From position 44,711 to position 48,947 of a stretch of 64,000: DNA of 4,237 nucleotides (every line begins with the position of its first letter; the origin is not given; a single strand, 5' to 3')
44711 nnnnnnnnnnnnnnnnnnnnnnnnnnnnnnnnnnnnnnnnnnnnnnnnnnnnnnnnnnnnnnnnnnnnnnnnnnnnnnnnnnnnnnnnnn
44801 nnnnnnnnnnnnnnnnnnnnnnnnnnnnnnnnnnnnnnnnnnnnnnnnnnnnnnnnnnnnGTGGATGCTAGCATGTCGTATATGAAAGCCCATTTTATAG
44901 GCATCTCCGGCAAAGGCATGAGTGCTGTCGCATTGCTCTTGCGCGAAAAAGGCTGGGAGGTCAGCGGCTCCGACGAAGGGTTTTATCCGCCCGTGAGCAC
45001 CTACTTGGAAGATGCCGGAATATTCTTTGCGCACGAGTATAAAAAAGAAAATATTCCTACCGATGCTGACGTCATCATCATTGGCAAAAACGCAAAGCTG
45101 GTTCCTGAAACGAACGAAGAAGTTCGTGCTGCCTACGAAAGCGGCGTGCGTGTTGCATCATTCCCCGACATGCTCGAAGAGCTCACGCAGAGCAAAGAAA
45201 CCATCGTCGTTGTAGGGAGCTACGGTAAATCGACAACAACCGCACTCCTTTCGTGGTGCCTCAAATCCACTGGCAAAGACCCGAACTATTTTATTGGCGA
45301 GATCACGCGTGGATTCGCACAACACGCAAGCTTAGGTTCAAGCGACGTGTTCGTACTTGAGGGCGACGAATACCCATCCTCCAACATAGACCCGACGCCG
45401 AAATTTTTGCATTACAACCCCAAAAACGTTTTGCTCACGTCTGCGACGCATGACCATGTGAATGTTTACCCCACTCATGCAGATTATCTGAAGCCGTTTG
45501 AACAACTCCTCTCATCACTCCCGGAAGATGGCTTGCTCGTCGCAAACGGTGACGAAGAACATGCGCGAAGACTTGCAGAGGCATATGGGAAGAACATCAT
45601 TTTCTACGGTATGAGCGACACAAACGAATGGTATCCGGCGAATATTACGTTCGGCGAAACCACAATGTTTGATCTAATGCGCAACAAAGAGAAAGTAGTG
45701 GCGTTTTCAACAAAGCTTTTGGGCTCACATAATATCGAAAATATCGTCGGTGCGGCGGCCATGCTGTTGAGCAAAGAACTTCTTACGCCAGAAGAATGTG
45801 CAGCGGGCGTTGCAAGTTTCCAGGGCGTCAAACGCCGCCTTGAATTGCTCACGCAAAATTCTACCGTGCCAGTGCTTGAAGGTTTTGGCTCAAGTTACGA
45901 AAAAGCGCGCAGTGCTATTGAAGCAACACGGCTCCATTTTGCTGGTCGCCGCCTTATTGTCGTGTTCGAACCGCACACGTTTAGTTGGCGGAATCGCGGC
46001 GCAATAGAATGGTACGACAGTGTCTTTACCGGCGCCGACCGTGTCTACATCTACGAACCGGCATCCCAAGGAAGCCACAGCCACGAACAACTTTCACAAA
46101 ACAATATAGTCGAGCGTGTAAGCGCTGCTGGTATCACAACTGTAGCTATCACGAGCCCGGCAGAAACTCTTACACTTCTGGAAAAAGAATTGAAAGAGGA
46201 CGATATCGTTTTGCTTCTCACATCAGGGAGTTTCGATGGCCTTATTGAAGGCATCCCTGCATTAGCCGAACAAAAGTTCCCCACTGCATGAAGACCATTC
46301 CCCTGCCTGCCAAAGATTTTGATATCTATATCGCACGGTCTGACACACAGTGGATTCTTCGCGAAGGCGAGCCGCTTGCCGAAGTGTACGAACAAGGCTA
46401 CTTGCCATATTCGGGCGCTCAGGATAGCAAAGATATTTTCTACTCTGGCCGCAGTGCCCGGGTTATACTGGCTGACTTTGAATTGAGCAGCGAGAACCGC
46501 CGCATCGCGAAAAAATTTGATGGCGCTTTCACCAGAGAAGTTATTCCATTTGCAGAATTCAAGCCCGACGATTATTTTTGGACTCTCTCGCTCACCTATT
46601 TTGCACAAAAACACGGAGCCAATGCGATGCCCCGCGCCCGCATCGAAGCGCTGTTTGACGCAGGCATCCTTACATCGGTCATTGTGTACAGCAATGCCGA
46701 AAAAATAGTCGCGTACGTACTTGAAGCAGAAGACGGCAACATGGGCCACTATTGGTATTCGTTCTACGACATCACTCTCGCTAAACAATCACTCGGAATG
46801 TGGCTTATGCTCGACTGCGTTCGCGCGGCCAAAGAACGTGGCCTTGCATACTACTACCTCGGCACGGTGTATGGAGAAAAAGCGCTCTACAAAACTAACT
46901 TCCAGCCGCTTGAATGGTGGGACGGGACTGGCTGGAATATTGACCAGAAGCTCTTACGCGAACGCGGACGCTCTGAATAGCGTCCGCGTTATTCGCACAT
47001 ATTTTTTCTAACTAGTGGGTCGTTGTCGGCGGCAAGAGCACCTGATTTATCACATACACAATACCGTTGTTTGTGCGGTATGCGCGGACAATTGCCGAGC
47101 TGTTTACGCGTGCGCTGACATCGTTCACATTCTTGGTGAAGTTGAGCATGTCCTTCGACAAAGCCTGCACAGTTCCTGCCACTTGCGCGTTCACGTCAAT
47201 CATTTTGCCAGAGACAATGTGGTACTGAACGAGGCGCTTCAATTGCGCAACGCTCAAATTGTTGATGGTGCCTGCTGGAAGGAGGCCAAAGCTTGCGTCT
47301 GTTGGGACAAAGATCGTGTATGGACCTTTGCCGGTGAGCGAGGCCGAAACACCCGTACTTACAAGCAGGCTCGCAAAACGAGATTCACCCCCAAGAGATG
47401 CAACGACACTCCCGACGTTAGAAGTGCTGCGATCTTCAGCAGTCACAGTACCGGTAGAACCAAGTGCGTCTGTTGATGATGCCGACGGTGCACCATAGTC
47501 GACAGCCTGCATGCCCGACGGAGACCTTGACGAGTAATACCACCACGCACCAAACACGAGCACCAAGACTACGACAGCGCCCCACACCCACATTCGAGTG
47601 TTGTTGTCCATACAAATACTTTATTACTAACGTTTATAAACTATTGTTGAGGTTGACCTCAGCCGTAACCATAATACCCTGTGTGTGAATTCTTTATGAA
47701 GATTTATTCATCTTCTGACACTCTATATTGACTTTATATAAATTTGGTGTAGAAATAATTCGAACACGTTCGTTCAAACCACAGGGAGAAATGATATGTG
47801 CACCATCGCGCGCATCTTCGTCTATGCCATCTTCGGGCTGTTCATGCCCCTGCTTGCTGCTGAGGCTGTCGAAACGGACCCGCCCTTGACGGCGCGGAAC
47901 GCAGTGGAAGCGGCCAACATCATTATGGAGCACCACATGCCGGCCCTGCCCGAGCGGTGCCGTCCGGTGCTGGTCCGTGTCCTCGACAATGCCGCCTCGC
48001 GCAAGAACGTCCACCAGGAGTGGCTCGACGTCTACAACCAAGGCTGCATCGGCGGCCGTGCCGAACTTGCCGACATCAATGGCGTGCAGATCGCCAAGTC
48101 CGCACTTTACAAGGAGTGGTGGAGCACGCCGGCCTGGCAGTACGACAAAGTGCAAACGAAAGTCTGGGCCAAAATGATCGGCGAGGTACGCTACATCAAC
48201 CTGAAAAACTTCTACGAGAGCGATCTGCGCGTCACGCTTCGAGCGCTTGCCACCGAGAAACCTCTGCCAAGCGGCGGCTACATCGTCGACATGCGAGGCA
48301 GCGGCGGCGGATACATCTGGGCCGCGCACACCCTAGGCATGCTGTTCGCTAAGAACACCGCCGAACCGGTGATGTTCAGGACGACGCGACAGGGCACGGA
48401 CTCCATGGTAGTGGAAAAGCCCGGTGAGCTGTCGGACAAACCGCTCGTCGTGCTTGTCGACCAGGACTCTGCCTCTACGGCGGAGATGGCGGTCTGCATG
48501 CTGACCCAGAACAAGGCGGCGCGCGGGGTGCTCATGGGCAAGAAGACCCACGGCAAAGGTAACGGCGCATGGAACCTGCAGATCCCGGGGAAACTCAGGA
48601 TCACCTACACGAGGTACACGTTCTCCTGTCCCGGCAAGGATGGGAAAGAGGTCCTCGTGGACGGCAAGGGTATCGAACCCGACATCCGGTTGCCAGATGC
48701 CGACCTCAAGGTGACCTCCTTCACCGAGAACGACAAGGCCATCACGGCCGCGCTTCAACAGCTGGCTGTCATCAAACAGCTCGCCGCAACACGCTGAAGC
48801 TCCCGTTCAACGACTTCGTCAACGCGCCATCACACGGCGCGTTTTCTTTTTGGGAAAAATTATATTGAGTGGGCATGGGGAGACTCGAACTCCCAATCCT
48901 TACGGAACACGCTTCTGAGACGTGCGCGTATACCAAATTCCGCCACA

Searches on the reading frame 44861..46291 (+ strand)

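Call 9: search_protein_families(library=pfam, proteins=[window:44861-46291:+], max_evalue=0.001)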
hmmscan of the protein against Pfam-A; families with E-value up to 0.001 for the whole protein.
window:44861-46291:+ (476 aa): 3 families
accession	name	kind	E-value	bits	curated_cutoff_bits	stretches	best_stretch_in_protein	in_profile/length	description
PF08245.18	Mur_ligase_M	-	6.7e-21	75.6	24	1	117-301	1-199/200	Mur ligase middle domain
PF01225.30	Mur_ligase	-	2.9e-16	60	21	1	10-111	2-93/95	Mur ligase family, catalytic domain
PF02875.26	Mur_ligase_C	-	3.6e-07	31.5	28.4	1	325-456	1-127/127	Mur ligase, glutamate ligase domain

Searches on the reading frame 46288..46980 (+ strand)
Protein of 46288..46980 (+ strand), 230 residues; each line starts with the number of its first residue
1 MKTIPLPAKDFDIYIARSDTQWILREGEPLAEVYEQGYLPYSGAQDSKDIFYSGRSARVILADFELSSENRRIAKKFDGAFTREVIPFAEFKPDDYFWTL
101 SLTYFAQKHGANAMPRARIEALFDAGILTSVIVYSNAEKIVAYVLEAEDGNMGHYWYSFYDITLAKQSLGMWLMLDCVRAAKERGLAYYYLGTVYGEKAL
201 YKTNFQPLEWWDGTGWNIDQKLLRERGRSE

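Call 9: search_protein_families(library=pfam, proteins=[window:46288-46980:+], max_evalue=0.001)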
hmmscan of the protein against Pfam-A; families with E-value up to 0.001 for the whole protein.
window:46288-46980:+ (230 aa): 2 families
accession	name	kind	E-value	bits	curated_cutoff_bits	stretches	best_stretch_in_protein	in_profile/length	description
PF13480.13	Acetyltransf_6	-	1.2e-11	45.4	22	1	111-193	51-136/143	Acetyltransferase (GNAT) domain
PF04377.21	ATE_C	-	1.3e-09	39.1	25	1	104-211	9-121/122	Arginine-tRNA-protein transferase, C terminus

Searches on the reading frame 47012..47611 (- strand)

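Call 9: search_protein_families(library=pfam, proteins=[window:47012-47611:-], max_evalue=0.001)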
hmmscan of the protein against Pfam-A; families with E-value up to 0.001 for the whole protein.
window:47012-47611:- (199 aa): 1 family
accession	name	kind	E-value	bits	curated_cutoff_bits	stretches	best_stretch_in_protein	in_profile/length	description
PF02469.27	Fasciclin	-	2.2e-23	83.2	22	1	77-194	4-123/123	Fasciclin domain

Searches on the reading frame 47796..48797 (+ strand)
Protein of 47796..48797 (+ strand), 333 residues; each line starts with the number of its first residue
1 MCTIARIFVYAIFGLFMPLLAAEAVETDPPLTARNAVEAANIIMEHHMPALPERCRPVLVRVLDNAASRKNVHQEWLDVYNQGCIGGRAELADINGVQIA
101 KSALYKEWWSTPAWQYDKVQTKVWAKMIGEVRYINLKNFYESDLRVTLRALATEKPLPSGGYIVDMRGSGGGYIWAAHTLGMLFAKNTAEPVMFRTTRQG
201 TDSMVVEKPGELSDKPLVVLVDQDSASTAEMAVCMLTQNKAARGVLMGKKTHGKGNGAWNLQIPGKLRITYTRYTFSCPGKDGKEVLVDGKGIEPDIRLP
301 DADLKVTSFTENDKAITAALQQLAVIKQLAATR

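Call 10: search_protein_families(library=pfam, proteins=[window:47796-48797:+], max_evalue=0.001)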
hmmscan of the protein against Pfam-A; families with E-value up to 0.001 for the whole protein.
window:47796-48797:+ (333 aa): 1 family
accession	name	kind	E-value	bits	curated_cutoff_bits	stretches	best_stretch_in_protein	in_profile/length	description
PF03572.23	Peptidase_S41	-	6.3e-20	71.8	24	1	133-298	4-164/165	Peptidase family S41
